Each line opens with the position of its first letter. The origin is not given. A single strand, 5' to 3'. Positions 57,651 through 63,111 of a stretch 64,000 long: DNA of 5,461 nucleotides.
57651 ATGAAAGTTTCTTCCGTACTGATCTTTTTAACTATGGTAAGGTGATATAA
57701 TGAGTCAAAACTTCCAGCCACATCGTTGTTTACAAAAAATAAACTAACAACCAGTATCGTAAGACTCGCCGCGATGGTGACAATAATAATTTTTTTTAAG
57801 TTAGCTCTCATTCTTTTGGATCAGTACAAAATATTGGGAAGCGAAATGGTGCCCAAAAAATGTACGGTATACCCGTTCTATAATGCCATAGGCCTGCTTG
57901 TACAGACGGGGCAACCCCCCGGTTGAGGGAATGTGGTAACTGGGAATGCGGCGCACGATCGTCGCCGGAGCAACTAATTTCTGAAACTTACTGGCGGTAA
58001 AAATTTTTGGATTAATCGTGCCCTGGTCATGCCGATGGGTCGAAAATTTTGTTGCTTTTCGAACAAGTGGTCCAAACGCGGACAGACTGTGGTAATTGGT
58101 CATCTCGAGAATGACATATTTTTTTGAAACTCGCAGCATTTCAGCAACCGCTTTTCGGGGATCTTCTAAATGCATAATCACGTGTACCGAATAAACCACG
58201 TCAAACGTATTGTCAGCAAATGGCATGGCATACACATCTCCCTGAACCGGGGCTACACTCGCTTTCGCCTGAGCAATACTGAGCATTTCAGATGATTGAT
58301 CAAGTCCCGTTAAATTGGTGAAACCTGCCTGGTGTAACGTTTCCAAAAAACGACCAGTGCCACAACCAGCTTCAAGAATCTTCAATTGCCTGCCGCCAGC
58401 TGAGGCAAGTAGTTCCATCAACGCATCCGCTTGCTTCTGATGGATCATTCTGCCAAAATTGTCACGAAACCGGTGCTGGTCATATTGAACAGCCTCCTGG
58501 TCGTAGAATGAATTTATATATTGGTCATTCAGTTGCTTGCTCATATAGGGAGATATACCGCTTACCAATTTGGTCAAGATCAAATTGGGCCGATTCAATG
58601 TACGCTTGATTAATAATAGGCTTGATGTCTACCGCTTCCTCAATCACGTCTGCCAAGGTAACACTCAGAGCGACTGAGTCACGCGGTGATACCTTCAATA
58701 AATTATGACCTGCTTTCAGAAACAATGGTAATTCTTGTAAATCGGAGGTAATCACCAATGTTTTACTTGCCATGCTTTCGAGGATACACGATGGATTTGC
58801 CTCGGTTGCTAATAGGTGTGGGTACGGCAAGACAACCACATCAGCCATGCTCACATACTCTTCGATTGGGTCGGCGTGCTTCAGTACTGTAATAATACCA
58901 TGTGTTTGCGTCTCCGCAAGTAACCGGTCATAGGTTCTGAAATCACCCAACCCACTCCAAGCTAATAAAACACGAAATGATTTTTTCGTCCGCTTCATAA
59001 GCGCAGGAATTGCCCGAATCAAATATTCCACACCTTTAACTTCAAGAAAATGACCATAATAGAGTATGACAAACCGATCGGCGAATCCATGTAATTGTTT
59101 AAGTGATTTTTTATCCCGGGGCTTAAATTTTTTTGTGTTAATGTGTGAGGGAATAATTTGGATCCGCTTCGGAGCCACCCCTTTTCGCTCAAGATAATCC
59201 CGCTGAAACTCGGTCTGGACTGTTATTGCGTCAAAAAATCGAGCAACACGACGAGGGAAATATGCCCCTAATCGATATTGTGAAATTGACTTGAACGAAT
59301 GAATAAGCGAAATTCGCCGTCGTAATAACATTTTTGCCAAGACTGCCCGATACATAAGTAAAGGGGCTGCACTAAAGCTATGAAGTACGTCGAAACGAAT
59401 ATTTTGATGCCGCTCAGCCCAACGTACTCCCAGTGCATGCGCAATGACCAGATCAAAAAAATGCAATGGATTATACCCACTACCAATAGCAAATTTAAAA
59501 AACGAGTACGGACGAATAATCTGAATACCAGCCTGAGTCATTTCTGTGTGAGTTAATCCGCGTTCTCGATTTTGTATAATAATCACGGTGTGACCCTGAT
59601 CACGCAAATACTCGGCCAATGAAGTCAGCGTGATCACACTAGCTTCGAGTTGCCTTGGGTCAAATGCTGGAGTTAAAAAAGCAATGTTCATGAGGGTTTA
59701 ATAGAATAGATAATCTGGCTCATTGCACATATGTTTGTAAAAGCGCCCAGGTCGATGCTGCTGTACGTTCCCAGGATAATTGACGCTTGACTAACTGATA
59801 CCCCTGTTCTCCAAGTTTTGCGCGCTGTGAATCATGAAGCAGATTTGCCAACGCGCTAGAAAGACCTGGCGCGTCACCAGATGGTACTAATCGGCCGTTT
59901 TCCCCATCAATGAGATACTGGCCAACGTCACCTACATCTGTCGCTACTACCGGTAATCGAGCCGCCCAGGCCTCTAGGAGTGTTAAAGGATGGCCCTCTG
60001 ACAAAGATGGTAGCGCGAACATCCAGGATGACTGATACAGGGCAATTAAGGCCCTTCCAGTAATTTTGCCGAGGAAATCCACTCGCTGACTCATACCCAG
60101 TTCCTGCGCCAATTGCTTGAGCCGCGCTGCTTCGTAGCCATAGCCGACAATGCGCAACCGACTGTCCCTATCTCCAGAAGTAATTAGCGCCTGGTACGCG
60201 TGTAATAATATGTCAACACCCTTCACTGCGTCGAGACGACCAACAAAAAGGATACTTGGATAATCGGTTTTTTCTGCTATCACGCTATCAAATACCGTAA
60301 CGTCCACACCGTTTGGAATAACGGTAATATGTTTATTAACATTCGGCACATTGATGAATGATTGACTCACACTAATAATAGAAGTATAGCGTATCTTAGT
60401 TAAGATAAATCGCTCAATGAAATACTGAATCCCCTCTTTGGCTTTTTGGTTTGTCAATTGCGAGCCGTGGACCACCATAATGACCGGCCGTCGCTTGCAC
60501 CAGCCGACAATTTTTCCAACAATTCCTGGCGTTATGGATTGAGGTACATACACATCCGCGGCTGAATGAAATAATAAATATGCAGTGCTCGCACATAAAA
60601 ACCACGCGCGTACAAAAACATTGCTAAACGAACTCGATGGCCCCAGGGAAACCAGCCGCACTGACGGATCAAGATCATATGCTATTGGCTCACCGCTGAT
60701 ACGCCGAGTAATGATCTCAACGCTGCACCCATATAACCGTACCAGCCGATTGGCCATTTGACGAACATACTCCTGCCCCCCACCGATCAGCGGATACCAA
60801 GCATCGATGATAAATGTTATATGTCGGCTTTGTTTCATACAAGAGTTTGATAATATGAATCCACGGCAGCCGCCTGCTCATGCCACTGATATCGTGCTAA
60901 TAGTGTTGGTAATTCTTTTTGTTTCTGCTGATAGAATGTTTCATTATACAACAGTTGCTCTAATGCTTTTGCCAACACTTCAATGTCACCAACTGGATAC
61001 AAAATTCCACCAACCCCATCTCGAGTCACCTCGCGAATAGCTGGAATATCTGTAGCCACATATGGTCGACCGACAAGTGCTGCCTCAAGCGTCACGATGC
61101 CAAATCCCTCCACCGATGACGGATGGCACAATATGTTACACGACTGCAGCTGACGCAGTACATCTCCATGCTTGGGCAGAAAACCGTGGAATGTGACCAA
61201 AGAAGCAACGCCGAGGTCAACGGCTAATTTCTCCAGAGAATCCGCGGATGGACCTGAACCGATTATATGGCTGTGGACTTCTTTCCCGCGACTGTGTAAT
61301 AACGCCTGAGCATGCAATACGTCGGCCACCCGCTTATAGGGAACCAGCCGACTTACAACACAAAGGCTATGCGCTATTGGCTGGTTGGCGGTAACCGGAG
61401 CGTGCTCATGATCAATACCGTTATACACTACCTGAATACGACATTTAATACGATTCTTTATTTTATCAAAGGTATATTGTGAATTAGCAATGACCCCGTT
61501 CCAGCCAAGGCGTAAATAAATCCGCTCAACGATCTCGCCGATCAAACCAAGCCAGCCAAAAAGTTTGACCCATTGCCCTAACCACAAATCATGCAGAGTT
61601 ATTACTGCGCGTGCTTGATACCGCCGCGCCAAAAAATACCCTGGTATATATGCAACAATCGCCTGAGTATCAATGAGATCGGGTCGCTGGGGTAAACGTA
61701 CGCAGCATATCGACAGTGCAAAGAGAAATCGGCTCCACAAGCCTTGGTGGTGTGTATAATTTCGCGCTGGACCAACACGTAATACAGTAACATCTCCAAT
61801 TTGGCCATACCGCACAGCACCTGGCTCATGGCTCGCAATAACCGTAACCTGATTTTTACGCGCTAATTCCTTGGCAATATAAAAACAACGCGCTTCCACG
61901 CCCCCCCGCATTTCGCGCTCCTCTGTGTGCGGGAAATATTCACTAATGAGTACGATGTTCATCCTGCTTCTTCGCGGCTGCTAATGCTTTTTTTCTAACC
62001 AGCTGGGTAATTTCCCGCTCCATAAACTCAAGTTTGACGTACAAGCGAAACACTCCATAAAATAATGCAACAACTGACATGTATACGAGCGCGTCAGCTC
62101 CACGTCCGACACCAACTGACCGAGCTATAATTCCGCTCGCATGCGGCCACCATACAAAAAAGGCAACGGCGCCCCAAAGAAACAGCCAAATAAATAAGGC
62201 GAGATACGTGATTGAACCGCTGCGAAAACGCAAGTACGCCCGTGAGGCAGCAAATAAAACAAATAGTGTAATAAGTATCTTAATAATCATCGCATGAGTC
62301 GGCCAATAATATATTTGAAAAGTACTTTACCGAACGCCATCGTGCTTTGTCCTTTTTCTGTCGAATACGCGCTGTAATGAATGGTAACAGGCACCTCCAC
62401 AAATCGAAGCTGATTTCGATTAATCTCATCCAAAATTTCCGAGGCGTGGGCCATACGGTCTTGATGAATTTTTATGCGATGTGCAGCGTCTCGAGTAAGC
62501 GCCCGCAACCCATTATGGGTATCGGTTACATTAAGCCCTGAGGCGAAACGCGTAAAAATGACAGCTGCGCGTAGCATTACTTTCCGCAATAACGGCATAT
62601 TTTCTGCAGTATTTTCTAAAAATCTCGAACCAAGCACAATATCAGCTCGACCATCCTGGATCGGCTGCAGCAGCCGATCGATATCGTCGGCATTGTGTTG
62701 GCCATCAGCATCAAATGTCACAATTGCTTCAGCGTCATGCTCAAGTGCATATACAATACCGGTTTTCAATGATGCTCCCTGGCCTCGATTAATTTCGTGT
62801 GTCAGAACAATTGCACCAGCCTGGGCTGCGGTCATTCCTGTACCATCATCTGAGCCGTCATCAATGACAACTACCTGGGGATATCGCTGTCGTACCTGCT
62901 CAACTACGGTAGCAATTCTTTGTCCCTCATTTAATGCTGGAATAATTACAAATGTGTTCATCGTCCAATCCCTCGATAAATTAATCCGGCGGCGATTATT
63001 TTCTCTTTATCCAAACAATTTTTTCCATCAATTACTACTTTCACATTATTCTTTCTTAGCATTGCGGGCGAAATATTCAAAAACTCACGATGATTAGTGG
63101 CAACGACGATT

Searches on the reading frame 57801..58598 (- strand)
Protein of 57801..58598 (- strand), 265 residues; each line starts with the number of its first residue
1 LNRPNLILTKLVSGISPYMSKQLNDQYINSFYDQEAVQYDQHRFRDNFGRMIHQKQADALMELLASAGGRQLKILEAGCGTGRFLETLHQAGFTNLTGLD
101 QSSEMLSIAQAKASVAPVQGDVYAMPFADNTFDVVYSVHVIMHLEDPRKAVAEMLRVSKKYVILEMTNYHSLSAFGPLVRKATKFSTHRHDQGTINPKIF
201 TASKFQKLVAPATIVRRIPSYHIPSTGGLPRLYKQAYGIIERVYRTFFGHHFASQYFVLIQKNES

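Call 5: search_protein_families(library=pfam, proteins=[window:57801-58598:-])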
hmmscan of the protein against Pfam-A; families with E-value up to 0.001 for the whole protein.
window:57801-58598:- (265 aa): 7 families
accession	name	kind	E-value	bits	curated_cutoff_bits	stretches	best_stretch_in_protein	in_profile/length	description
PF08241.18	Methyltransf_11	-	5.7e-25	88.2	21.2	1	75-160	1-89/95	Methyltransferase domain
PF13649.12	Methyltransf_25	-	6.5e-21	75.3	27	1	74-159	1-94/97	Methyltransferase domain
PF13847.12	Methyltransf_31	-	1e-15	58.1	27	1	71-181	4-124/145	Methyltransferase domain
PF13489.12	Methyltransf_23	-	1.1e-13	51.7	27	1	57-180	10-126/164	Methyltransferase domain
PF08242.18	Methyltransf_12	-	2.7e-12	47.7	30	1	75-157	1-91/98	Methyltransferase domain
PF01209.24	Ubie_methyltran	-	2e-09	37.6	20.1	1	22-160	3-145/233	ubiE/COQ5 methyltransferase family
PF07021.18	MetW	-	7.5e-09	35.9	21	1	73-163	16-107/193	Methionine biosynthesis protein MetW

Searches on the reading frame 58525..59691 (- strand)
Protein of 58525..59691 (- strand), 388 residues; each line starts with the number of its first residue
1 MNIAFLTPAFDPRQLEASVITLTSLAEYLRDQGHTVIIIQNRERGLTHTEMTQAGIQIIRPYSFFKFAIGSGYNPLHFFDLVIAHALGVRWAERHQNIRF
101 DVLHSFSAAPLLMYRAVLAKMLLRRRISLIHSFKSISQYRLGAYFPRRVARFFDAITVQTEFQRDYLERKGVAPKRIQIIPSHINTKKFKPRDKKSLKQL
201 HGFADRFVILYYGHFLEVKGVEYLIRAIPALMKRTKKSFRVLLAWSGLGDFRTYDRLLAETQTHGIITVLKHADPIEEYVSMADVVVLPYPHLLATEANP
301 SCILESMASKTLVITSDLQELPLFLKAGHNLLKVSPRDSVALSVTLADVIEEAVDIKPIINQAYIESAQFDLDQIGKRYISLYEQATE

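Call 5: search_protein_families(library=pfam, proteins=[window:58525-59691:-])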
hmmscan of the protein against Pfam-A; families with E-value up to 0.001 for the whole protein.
window:58525-59691:- (388 aa): 4 families
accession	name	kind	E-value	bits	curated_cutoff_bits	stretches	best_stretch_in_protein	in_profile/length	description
PF13692.12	Glyco_trans_1_4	-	2e-16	60.9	27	1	207-350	2-140/142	Glycosyl transferases group 1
PF13439.12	Glyco_transf_4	-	4e-15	56.7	28.5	1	21-187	7-169/170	Glycosyltransferase Family 4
PF00534.26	Glycos_transf_1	-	3.7e-14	53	26.4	1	201-353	9-159/172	Glycosyl transferases group 1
PF13579.12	Glyco_trans_4_4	-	5.1e-13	50.1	29.7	1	22-181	7-156/158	Glycosyl transferase 4-like domain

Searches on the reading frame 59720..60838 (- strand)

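Call 5: search_protein_families(library=pfam, proteins=[window:59720-60838:-])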
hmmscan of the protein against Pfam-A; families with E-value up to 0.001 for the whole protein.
window:59720-60838:- (372 aa): 6 families
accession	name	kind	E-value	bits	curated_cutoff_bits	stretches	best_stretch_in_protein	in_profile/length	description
PF00534.26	Glycos_transf_1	-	8.4e-37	126.8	26.4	1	187-348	9-171/172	Glycosyl transferases group 1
PF13692.12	Glyco_trans_1_4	-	8.4e-35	120.5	27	1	194-336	2-142/142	Glycosyl transferases group 1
PF20706.3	GT4-conflict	-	5.4e-12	45.8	26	1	188-361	192-383/385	Family 4 Glycosyltransferase in conflict systems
PF13439.12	Glyco_transf_4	-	1.7e-09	38.4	28.5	1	18-181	1-169/170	Glycosyltransferase Family 4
PF13579.12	Glyco_trans_4_4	-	3.7e-08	34.3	29.7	1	19-156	1-135/158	Glycosyl transferase 4-like domain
PF13524.12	Glyco_trans_1_2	-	5.1e-07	30.2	25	1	225-361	14-140/144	Glycosyl transferase-like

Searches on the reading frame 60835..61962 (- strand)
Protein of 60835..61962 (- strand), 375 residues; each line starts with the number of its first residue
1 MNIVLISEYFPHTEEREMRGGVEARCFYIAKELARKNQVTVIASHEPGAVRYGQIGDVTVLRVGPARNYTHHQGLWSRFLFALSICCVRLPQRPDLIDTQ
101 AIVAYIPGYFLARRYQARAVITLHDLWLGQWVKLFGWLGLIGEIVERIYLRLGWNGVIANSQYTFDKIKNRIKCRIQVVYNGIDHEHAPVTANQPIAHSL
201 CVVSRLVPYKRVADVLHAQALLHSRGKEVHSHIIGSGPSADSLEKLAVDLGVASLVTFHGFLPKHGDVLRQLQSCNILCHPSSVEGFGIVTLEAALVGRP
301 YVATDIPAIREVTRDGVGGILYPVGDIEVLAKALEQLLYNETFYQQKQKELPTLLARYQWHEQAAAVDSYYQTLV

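Call 5: search_protein_families(library=pfam, proteins=[window:60835-61962:-])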
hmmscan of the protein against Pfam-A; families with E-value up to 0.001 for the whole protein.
window:60835-61962:- (375 aa): 5 families
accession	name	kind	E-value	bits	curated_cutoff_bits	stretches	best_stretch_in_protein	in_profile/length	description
PF00534.26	Glycos_transf_1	-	3.3e-31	108.6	26.4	1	200-345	18-163/172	Glycosyl transferases group 1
PF13692.12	Glyco_trans_1_4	-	1.4e-28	100.4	27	1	199-339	3-141/142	Glycosyl transferases group 1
PF13439.12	Glyco_transf_4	-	1.3e-18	68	28.5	1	20-186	2-169/170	Glycosyltransferase Family 4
PF13579.12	Glyco_trans_4_4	-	1.9e-08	35.3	29.7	1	20-165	1-139/158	Glycosyl transferase 4-like domain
PF20706.3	GT4-conflict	-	5e-08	32.8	26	1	196-366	196-384/385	Family 4 Glycosyltransferase in conflict systems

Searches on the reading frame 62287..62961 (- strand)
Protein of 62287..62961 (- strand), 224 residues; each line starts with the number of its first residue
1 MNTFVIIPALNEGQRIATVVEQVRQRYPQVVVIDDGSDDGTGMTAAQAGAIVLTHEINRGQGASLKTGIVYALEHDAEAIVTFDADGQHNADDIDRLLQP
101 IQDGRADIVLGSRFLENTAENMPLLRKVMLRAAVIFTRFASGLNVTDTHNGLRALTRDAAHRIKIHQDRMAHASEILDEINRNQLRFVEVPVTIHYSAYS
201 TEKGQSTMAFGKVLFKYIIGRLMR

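Call 6: search_protein_families(library=pfam, proteins=[window:62287-62961:-])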
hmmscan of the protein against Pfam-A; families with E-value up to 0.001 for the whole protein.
window:62287-62961:- (224 aa): 1 family
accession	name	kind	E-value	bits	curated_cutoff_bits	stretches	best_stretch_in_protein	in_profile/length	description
PF00535.33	Glycos_transf_2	-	2.7e-22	79.9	23.3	1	5-160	2-164/168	Glycosyl transferase family 2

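Call 63: find_encoding_contigs(protein=window:62287-62961:-, flank=10000, max_places=3)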
Protein window:62287-62961:- (224 aa): 2 contigs read that carry it; 1 place shown.
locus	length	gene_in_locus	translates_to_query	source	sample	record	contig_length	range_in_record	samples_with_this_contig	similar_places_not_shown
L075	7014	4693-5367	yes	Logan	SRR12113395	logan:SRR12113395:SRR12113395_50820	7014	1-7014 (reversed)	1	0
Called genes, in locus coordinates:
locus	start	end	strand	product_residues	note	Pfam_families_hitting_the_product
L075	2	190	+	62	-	?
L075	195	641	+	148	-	PF04138:GtrA_DPMS_TM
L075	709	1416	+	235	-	PF00535:Glycos_transf_2, PF10111:Glyco_tranf_2_2, PF13641:Glyco_tranf_2_3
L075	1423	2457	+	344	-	PF04321:RmlD_sub_bind (weak), PF01073:3Beta_HSD, PF01370:Epimerase, PF07993:NAD_binding_4 (faint), PF16363:GDP_Man_Dehyd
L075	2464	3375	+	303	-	PF01073:3Beta_HSD, PF01370:Epimerase, PF02719:Polysacc_synt_2, PF04321:RmlD_sub_bind, PF13460:NAD_binding_10, PF16363:GDP_Man_Dehyd, PF07993:NAD_binding_4 (weak)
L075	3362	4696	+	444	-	PF03721:UDPG_MGDP_dh_N, PF00984:UDPG_MGDP_dh, PF03720:UDPG_MGDP_dh_C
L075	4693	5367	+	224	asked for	PF00535:Glycos_transf_2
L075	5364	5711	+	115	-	PF10066:DUF2304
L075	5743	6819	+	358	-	PF13439:Glyco_transf_4, PF13579:Glyco_trans_4_4, PF20706:GT4-conflict, PF00534:Glycos_transf_1, PF13692:Glyco_trans_1_4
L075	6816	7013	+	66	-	?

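Call 64: search_protein_families(library=ncbifam, proteins=[L075:1423-2457:+, L075:2464-3375:+, L075:3362-4696:+, L075:709-1416:+, L075:195-641:+], max_evalue=1e-10)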
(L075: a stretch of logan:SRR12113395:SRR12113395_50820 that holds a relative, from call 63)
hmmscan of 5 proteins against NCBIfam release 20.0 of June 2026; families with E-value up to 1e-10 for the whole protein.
L075:1423-2457:+ (344 aa): 10 families
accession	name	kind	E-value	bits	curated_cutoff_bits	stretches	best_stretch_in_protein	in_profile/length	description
TIGR01181.1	dTDP_gluc_dehyt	equivalog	3.4e-30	105.3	365.1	1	11-336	1-320/321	dTDP-glucose 4,6-dehydratase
TIGR04180.1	EDH_00030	hypoth_equivalog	4.2e-22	78.6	475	1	12-285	1-263/297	NAD-dependent 4,6-dehydratase LegB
NF007582.0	PRK10217.1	equivalog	2.8e-19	69.4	698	1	10-335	2-339/355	dTDP-glucose 4,6-dehydratase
TIGR01179.1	galE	equivalog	1.2e-18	67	262.3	1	11-332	1-330/332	UDP-glucose 4-epimerase GalE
NF007490.0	PRK10084.1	subfamily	1.3e-17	63.8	649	1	11-335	2-342/361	dTDP-glucose 4,6-dehydratase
NF011728.1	PRK15181.1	equivalog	8e-17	61.3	760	1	10-246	16-246/348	Vi polysaccharide biosynthesis UDP-N-acetylglucosaminuronic acid C-4 epimerase TviC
TIGR02197.1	heptose_epim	equivalog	4.1e-13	49.2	274.6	1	12-285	1-267/316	ADP-glyceromanno-heptose 6-epimerase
NF005998.1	PRK08125.1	equivalog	4.8e-13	48.3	777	1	6-261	312-567/649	bifunctional UDP-4-amino-4-deoxy-L-arabinose formyltransferase/UDP-glucuronic acid oxidase ArnA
NF008872.0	PRK11908.1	equivalog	8.5e-13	48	294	0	10-254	2-242/349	bifunctional UDP-4-keto-pentose/UDP-xylose synthase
NF047922.1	GDPFucSynFcl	equivalog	1.6e-12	47.5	500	1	105-330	73-304/308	GDP-L-fucose synthase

L075:2464-3375:+ (303 aa): 17 families
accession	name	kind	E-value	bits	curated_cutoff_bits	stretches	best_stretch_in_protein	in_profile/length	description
TIGR01179.1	galE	equivalog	1.7e-40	138.9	262.3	1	4-298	2-327/332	UDP-glucose 4-epimerase GalE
TIGR01181.1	dTDP_gluc_dehyt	equivalog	4e-35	121.4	365.1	1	4-299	2-314/321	dTDP-glucose 4,6-dehydratase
TIGR02197.1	heptose_epim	equivalog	1.9e-31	109.4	274.6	1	4-265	1-276/316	ADP-glyceromanno-heptose 6-epimerase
TIGR04180.1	EDH_00030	hypoth_equivalog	1.5e-29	103.1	475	1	4-281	1-294/297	NAD-dependent 4,6-dehydratase LegB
NF007582.0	PRK10217.1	equivalog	1.1e-19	70.7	698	1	1-222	1-242/355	dTDP-glucose 4,6-dehydratase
NF007956.0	PRK10675.1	subfamily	1.4e-19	70.4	394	1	4-152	3-160/338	UDP-glucose 4-epimerase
NF047922.1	GDPFucSynFcl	equivalog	2.2e-17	63.5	500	1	3-299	4-304/308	GDP-L-fucose synthase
TIGR01214.1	rmlD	equivalog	2.6e-17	62.8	224.05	1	3-175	1-159/285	dTDP-4-dehydrorhamnose reductase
NF007490.0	PRK10084.1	subfamily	2.9e-17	62.7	649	1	4-297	3-335/361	dTDP-glucose 4,6-dehydratase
NF011728.1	PRK15181.1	equivalog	5.4e-17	61.8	760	1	4-253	18-286/348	Vi polysaccharide biosynthesis UDP-N-acetylglucosaminuronic acid C-4 epimerase TviC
TIGR03466.1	HpnA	hypoth_equivalog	8.4e-16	57.8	367.65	1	3-285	2-282/327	hopanoid-associated sugar epimerase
NF008360.0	PRK11150.1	equivalog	1.1e-15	57.6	452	1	4-235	2-240/310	ADP-glyceromanno-heptose 6-epimerase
TIGR02622.1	CDP_4_6_dhtase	equivalog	2.6e-14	53.1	278.45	1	3-151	6-164/352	CDP-glucose 4,6-dehydratase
TIGR01746.1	Thioester-redct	subfamily_domain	6.5e-14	51.9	213.35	0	66-250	88-281/371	thioester reductase domain-containing protein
NF043036.1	ErythonDh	equivalog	7.3e-12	45.1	325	1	3-153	2-161/321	D-erythronate dehydrogenase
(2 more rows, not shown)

L075:3362-4696:+ (444 aa): 7 families
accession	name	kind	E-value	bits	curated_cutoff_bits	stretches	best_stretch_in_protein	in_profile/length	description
TIGR03026.1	NDP-sugDHase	subfamily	4.3e-124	414.4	189.8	1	24-425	3-413/413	nucleotide sugar dehydrogenase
NF040825.1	UDPMaNacDH_Arch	equivalog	8.3e-90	301.6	750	1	24-444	3-415/418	UDP-N-acetyl-D-mannosamine dehydrogenase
NF011729.0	PRK15182.1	equivalog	2.9e-68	230.6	592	1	24-413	9-400/425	Vi polysaccharide biosynthesis UDP-N-acetylglucosamine C-6 dehydrogenase TviB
NF008286.0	PRK11064.1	equivalog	6.7e-66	222.6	459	1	22-417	4-412/420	UDP-N-acetyl-D-mannosamine dehydrogenase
NF041297.1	UDPGDh_AglM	equivalog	1.8e-51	175.4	670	1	24-433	3-423/429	UDP-glucose 6-dehydrogenase AglM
NF047673.2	TeichurnBiosyTuaD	equivalog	1.4e-47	162.8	700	1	24-444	4-431/439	UDP-glucose 6-dehydrogenase TuaD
NF011631.0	PRK15057.1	equivalog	5.6e-16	58.6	757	1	24-380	3-343/388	UDP-glucose 6-dehydrogenase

L075:709-1416:+ (235 aa): 6 families
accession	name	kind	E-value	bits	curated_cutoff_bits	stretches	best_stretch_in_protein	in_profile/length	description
TIGR04283.1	glyco_like_mftF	equivalog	7.9e-14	51.8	182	1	3-145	1-131/221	TIGR04283 family arsenosugar biosynthesis glycosyltransferase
NF007482.0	PRK10073.1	equivalog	1.8e-13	50.2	423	1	2-116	7-118/334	glycosyltransferase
NF007986.1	PRK10714.1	equivalog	1e-12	47.7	529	1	3-178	8-178/316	undecaprenyl-phosphate 4-deoxy-4-formamido-L-arabinose transferase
TIGR03937.1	PgaC_IcaA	equivalog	1.2e-11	44.3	422.3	1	3-107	47-149/407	poly-beta-1,6-N-acetyl-D-glucosamine synthase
NF010496.0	PRK13915.1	equivalog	4.8e-11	42.3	262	1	3-95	33-128/307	glucosyl-3-phosphoglycerate synthase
NF047588.1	GlcsyltransPgfSStrep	equivalog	6.6e-11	42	500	1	1-170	1-168/308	glycosyltransferase PgfS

L075:195-641:+ (148 aa): 0 families
